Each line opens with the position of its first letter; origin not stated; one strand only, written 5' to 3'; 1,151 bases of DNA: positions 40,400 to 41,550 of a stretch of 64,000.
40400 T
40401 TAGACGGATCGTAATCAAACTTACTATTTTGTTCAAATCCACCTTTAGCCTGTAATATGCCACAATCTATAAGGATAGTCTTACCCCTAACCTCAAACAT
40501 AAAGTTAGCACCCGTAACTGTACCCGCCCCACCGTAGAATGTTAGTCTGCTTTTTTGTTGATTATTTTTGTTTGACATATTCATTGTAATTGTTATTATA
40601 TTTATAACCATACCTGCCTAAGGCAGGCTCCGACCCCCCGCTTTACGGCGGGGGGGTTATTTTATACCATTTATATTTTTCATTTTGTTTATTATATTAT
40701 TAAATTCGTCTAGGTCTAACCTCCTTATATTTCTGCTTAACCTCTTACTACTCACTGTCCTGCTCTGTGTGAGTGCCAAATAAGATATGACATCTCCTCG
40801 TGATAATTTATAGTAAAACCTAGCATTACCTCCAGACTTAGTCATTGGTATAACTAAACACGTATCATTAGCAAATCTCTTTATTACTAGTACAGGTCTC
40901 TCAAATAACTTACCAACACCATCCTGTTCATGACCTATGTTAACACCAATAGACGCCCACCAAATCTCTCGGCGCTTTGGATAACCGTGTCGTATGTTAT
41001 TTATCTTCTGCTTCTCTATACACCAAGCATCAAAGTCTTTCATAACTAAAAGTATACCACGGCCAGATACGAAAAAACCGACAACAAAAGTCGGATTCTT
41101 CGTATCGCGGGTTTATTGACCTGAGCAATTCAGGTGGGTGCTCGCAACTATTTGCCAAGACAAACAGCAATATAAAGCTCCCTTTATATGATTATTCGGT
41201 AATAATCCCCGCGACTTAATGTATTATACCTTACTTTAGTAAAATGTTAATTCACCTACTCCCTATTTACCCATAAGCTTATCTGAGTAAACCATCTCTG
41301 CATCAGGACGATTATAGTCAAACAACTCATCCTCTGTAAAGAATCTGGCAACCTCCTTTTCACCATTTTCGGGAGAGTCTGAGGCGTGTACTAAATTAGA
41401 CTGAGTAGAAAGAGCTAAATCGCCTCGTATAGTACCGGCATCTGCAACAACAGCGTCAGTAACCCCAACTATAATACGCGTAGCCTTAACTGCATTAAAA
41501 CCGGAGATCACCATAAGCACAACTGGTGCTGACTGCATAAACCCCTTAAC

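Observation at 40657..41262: Orphan MazF-fold toxin preceded by promoter - structured RNA - terminator (type III-like layout) instead of a protein antitoxin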

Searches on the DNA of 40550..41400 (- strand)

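Call 4: search_rna_families(source=window, start=40550, end=41400, threshold=evalue, max_evalue=10, show_alignments=5)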
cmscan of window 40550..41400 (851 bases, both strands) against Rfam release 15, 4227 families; matches with E-value up to 10: 11.
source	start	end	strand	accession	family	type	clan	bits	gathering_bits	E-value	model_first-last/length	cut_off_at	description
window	41119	41200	-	RF00013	6S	Gene;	-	26.7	46.4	0.0025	40-147/187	no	6S / SsrS RNA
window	40582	40663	+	RF00033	MicF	Gene; antisense;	-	21.5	79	1.8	1-94/94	no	MicF RNA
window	40567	40658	-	RF01089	PK-repBA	Cis-reg;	-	19.3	45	0.13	1-124/124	no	Pseudoknot of the regulatory region of the repBA gene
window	40595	40677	+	RF02621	BSnc120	Gene; sRNA;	-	18.4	114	0.38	1-88/88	no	Brucella sRNA 120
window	40909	40970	-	RF01905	HOTAIR_2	Gene; lncRNA;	-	18.1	60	0.091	1-69/69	no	HOTAIR conserved region 2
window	40611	40683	+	RF02837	anti-hemB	Gene; sRNA;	-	16.6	49.5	0.42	1-81/81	no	Burkholderia RNA 7 (anti-hemB)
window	40607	40663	+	RF02270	nse_sRNA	Gene;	-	16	75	9.1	1-73/73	no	Neisseria sigma-E sRNA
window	41303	41369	-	RF02308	TtnuCD34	Gene; snRNA; snoRNA; CD-box;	-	15.5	80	5.2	1-64/64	no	Tetrahymena snoRNA TtnuCD34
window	40587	40657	-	RF01405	STnc490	Gene; sRNA;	-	14.3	56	4.2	1-124/124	no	STnc490 Hfq binding RNA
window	41069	41132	-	RF00106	RNAI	Gene; antisense;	-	13.9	47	9.4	1-102/102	no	RNAI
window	41033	41171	-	RF01265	snR42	Gene; snRNA; snoRNA; HACA-box;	CL00032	10.4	61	5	1-349/349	no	Small nucleolar RNA snR42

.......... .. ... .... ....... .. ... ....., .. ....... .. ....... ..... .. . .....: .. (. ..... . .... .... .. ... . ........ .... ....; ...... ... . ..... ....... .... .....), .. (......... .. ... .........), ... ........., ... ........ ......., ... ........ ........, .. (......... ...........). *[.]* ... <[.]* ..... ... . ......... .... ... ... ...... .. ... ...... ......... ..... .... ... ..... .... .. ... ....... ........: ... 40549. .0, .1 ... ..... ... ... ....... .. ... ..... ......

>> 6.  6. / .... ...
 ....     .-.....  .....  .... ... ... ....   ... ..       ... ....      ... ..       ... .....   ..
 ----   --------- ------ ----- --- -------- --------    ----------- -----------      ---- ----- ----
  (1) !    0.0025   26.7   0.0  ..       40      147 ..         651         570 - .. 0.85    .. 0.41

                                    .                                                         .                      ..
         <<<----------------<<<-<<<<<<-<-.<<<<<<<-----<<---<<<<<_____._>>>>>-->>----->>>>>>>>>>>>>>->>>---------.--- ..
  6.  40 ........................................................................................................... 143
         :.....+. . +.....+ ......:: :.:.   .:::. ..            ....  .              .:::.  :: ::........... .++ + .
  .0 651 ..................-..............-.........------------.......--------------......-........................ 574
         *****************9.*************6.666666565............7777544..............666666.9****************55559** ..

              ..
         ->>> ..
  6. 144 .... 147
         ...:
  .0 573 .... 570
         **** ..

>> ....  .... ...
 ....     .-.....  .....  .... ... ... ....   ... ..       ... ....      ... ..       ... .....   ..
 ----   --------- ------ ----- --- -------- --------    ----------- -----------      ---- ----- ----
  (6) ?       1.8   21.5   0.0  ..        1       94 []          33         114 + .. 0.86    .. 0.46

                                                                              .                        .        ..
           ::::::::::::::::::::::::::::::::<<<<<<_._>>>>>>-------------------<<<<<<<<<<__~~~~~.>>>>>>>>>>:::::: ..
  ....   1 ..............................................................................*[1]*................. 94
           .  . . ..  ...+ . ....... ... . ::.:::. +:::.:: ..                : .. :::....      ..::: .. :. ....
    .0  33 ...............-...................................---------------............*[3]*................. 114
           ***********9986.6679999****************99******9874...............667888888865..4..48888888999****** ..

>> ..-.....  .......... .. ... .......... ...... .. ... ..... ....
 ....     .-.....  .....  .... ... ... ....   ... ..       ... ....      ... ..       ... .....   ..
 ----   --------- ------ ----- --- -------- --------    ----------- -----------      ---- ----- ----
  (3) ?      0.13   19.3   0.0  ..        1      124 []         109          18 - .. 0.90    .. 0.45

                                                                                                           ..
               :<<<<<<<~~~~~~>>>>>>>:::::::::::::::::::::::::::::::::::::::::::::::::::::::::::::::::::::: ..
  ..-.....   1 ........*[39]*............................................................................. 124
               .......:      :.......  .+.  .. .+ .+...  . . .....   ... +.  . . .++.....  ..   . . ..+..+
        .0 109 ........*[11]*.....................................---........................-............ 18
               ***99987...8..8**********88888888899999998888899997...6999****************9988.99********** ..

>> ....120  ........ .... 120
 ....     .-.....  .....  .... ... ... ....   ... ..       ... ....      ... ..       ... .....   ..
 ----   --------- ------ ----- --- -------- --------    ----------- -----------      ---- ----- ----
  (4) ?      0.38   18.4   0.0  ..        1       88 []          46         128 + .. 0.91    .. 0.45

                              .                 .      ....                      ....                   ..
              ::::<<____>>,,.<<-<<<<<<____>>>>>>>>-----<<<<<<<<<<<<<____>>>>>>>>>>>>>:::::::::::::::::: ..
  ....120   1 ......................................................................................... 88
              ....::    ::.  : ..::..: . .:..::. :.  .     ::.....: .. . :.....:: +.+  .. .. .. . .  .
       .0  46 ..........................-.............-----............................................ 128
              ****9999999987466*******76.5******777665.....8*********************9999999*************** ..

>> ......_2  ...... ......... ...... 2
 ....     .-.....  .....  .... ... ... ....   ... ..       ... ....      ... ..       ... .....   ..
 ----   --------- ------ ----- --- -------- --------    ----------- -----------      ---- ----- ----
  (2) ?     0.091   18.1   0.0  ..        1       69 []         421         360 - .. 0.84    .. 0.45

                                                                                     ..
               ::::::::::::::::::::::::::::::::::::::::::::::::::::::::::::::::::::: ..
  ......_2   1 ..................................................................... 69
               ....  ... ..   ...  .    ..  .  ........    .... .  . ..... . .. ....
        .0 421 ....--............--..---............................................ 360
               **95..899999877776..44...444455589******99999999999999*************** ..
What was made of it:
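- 41101..41216 (-): Conserved structured small RNA, 116-nt core: a candidate miniature 6S RNA. It has a closing stem, an 18-nt 5' bulge, an apical stem-loop and a hairpin in the 3' bulge. Rfam 6S scores 26.7 bits, E 0.0025, below the gathering score of 46.4 (call 4).
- Both bubble-flanking motifs of the 6S consensus align in order and in register, with high posterior probability (call 4).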

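Call 17: search_rna_families(sources=[L002, L004, L006], threshold=evalue, max_evalue=1, show_alignments=3)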
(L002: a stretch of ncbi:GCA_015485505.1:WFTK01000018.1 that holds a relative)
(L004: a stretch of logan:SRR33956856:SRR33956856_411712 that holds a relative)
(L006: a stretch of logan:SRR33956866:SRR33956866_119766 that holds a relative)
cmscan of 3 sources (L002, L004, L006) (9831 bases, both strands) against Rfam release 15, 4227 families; matches with E-value up to 1: 7.
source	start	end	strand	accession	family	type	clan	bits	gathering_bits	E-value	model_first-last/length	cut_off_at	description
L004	1141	1254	+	RF00512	Leu_leader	Cis-reg; leader;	-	26.4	50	0.046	1-148/148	no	Leucine operon leader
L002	1181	1262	+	RF00013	6S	Gene;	-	26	46.4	0.043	40-147/187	no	6S / SsrS RNA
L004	1124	1205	+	RF00013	6S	Gene;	-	24.6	46.4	0.089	40-147/187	no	6S / SsrS RNA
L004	1218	1259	+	RF04120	MIR5998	Gene; miRNA;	-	24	180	0.1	1-173/173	no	MIR5998 microRNA precursor family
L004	1226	1288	-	RF00624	P9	Gene;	-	23.2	43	0.18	1-74/74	no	Pseudomonas sRNA P9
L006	2158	2181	-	RF01519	CC0196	Gene; sRNA;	-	20.3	35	0.59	33-56/58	no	Caulobacter sRNA CC0196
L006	2311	2379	+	RF02924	skipping-rope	Gene; sRNA;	-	20.2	36.7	0.76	1-80/80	no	skipping-rope RNA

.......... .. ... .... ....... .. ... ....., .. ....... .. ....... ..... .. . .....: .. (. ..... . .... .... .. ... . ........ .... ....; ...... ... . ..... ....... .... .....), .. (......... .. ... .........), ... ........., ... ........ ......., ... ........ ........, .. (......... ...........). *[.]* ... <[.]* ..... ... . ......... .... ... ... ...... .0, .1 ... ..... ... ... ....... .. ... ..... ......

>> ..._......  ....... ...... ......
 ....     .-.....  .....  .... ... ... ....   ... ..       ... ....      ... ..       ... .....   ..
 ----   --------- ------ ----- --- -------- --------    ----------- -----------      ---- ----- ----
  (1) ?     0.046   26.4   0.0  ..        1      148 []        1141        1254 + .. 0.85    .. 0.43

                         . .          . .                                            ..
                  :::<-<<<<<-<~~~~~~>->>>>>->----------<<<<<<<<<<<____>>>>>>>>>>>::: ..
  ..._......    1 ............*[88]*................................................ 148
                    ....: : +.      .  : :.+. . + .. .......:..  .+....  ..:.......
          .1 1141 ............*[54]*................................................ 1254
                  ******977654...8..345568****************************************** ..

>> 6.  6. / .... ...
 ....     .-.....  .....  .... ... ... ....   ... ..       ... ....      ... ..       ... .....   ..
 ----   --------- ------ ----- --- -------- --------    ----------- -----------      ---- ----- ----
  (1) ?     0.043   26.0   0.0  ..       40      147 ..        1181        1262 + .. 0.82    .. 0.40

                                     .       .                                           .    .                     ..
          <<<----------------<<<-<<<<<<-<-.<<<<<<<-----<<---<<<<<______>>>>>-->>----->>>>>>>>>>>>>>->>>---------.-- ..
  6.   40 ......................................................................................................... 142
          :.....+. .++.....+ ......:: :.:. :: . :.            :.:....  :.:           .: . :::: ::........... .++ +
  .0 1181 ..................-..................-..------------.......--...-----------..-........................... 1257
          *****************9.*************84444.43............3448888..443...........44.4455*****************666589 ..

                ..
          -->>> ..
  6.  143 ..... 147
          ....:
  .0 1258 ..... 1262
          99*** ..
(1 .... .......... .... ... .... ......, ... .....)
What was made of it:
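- The hits align both sides of the central bubble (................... and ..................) (calls 4, 17). The RNA has a 6S-like sequence and shape (calls 4, 17).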

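Call 37: build_rna_model(alignment_id=A2, structure=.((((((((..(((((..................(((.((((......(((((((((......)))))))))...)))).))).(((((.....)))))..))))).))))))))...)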
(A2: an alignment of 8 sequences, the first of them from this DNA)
Model R1 built from alignment A2 (8 sequences, 118 columns); structure: as given.
model positions 116; base pairs 34; branch points 1; effective number of sequences 0.99; information 0.589 bits per position. Calibrated on 0.2 Mb of random sequence (short: E-values are rough).
structure used (alignment columns):
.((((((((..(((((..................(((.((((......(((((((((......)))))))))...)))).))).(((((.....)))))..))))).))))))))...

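Call 40: search_with_rna_model(model_id=R1, sources=[window, L001, L003, L005, L007, L008, L009, L010, L011, L012, L013, L014, L015, L018, L020, L021, L022, L023, L024, L025, L026, L028], max_evalue=1)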
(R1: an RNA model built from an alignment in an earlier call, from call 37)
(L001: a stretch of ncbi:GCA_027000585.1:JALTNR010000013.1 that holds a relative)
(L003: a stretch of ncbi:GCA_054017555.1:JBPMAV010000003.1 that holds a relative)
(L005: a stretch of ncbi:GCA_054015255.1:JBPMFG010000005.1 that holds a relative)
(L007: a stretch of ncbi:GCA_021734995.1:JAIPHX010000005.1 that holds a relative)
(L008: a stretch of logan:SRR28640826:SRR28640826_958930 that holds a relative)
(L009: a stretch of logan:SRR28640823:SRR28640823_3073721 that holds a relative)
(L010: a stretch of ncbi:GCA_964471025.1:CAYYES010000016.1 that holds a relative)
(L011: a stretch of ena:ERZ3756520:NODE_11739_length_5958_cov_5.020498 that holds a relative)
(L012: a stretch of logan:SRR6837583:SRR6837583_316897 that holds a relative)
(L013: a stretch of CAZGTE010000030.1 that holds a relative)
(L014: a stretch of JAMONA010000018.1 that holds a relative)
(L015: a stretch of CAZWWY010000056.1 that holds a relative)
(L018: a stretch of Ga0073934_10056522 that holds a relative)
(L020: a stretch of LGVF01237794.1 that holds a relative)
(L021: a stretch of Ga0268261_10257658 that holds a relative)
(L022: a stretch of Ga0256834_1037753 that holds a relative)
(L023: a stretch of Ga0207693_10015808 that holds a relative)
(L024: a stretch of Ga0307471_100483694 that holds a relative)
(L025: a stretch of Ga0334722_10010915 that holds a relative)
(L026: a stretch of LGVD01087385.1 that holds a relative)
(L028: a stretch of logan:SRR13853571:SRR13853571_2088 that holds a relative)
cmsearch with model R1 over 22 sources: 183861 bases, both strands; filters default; matches with E-value up to 1: 9.
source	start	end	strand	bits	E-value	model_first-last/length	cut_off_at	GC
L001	3827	3942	+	137.4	2.1e-31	1-116/116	no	0.43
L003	3816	3931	+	134.8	9.3e-31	1-116/116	no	0.44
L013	2463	2578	+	133.7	1.8e-30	1-116/116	no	0.43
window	41101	41216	-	133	2.7e-30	1-116/116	no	0.44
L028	9828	9943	+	133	2.7e-30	1-116/116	no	0.44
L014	7116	7231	-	128.3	4.2e-29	1-116/116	no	0.5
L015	1443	1558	+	121.8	1.7e-27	1-116/116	no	0.44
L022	1466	1580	+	121.8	1.7e-27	1-116/116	no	0.43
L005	2892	3008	+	105.6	1.9e-23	1-116/116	no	0.45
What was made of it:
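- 41101..41216 (-): Model R1 scores it 133 bits and finds a single copy in the window (call 40).
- On 6S RNA (RF00013): The core is 116 nt (call 40).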

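Call 50: search_with_rna_model(model_id=R1, sources=[L029, L030, L031, L032, L033, L034, L035], max_evalue=1)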
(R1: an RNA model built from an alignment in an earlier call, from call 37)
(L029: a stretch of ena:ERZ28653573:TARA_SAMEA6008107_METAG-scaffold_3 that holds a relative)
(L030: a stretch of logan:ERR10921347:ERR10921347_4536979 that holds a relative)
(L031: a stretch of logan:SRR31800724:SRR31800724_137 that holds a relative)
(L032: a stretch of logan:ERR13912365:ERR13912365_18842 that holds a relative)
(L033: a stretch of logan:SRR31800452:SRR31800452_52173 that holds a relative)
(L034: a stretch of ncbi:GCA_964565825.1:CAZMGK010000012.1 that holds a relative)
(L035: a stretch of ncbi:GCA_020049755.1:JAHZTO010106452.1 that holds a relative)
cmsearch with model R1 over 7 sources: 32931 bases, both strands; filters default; matches with E-value up to 1: 0.
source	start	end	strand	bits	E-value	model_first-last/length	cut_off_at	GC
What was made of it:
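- On Type III toxin-antitoxin (ToxIN-like): The toxin occurs without the RNA in L007-L012 and L029-L035 (calls 40, 50).
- The toxin family occurs without the RNA in ten other contexts; those searched with model R1 give no hit (calls 40, 50).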
